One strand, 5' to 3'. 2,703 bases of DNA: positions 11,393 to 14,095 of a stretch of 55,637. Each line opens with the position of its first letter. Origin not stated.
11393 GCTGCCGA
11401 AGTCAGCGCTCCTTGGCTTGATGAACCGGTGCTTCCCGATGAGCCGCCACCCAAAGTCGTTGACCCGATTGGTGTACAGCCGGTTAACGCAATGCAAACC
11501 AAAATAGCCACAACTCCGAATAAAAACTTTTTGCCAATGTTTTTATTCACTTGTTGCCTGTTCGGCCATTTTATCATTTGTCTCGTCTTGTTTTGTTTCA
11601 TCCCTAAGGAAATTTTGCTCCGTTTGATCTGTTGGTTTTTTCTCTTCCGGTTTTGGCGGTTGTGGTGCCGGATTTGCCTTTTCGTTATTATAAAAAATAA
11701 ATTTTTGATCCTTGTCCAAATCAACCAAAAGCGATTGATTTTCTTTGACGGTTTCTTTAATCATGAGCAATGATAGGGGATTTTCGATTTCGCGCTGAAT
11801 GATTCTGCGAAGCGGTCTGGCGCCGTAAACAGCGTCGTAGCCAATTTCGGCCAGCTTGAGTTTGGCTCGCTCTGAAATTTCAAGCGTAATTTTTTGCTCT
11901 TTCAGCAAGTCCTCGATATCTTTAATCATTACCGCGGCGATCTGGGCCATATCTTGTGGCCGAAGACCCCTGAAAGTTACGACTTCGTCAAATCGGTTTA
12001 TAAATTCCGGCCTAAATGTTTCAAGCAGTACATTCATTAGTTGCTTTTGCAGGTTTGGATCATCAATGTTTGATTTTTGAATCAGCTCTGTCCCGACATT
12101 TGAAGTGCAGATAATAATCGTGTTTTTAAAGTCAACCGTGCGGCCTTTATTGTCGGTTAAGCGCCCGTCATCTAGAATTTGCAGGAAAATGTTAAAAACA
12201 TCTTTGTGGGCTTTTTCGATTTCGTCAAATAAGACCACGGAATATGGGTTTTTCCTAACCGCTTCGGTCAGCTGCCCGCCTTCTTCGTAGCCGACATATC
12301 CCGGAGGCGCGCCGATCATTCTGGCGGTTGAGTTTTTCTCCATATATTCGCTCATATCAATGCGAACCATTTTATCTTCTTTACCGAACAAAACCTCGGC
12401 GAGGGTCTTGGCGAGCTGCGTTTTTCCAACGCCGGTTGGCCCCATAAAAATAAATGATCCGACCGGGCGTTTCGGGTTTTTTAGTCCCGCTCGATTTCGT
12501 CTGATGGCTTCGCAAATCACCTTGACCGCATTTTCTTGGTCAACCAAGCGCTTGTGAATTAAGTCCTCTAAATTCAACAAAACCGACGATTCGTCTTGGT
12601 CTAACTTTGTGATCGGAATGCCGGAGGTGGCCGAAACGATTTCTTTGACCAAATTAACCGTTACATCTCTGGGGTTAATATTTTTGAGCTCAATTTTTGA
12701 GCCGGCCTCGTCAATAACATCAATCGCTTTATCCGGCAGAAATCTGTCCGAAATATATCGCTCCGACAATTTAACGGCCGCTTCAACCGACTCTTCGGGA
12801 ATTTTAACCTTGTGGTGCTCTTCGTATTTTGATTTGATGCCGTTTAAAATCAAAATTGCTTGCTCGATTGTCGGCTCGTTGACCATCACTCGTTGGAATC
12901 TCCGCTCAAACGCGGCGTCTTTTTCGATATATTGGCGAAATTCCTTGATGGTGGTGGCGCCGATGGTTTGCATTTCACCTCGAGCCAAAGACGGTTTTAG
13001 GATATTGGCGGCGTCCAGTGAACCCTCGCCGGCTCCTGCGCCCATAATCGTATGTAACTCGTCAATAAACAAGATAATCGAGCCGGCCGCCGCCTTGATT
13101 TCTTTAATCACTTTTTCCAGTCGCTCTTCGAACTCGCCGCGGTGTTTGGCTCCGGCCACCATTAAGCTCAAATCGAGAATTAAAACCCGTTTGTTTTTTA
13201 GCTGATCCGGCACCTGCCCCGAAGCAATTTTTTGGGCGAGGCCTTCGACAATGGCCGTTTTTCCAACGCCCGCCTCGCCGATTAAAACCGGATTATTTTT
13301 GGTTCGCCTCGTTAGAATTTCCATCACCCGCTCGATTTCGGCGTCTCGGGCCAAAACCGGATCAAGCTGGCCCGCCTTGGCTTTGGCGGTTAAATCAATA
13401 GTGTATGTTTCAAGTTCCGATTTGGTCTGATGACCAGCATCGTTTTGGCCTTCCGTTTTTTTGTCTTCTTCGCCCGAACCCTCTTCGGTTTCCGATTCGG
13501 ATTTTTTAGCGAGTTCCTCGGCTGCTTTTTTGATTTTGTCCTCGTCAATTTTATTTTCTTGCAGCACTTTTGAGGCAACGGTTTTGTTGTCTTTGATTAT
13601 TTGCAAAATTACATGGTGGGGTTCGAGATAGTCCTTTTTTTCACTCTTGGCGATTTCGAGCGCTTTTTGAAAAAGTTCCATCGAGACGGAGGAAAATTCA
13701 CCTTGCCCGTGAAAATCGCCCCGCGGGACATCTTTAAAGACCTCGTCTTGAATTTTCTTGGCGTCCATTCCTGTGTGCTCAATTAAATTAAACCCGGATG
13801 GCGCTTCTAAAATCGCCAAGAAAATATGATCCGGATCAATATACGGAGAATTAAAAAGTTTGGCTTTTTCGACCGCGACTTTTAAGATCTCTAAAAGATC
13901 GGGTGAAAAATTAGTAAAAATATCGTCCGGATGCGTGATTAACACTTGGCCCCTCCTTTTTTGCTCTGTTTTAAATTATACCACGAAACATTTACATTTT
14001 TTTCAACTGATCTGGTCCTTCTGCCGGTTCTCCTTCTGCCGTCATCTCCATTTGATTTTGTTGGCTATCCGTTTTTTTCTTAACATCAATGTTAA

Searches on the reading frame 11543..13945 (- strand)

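Call 68: search_protein_families(library=pfam, proteins=[window:11543-13945:-], max_evalue=0.001)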
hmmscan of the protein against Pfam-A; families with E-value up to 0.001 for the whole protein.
window:11543-13945:- (800 aa): 26 families (the best 25 are shown)
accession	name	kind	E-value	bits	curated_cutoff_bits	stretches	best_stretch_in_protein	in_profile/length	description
PF07724.20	AAA_2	-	5.9e-71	238.3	27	1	493-655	1-166/166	AAA domain (Cdc48 subfamily)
PF17871.7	AAA_lid_9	-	1.4e-28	99.3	22.8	1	360-440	2-82/104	AAA lid domain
PF00004.35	AAA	-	1.9e-23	83.8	21.2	2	220-336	2-111/131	ATPase family associated with various cellular activities (AAA)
PF10431.15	ClpB_D2-small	-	2.1e-23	82.6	21.9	1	661-739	1-79/81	C-terminal, D2-small domain, of ClpB protein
PF07728.20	AAA_5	-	1.3e-17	64.5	22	1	498-619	2-125/139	AAA domain (dynein-related subfamily)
PF02861.25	Clp_N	-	5.2e-15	55.8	20.7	2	95-145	1-51/53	Clp amino terminal domain, pathogenicity island component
PF13401.12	AAA_22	-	3.9e-10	40.6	27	0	497-593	7-110/130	AAA domain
PF13191.12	AAA_16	-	7.8e-10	39.9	32.6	1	197-298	2-142/167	AAA ATPase domain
PF12775.13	AAA_7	-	1.9e-08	34.5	25.8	0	498-545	36-83/181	P-loop containing dynein motor region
PF13173.12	AAA_14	-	1.1e-07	32.4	27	0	499-593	6-87/129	AAA domain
PF00158.32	Sigma54_activat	-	1.7e-07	31.5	20.2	1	498-623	25-150/168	Sigma-54 interaction domain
PF05729.18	NACHT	-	6.3e-07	29.8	26.7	0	220-254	4-37/167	NACHT domain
PF20720.3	nSTAND3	-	1.3e-06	28.6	27.2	0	499-535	21-57/155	Novel STAND NTPase 3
PF01637.24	ATPase_2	-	3e-06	27.7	33.2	0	200-302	4-124/225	ATPase domain predominantly from Archaea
PF01695.23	IstB_IS21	-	3.4e-06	27.2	24.1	0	199-281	72-153/238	IstB-like ATP binding protein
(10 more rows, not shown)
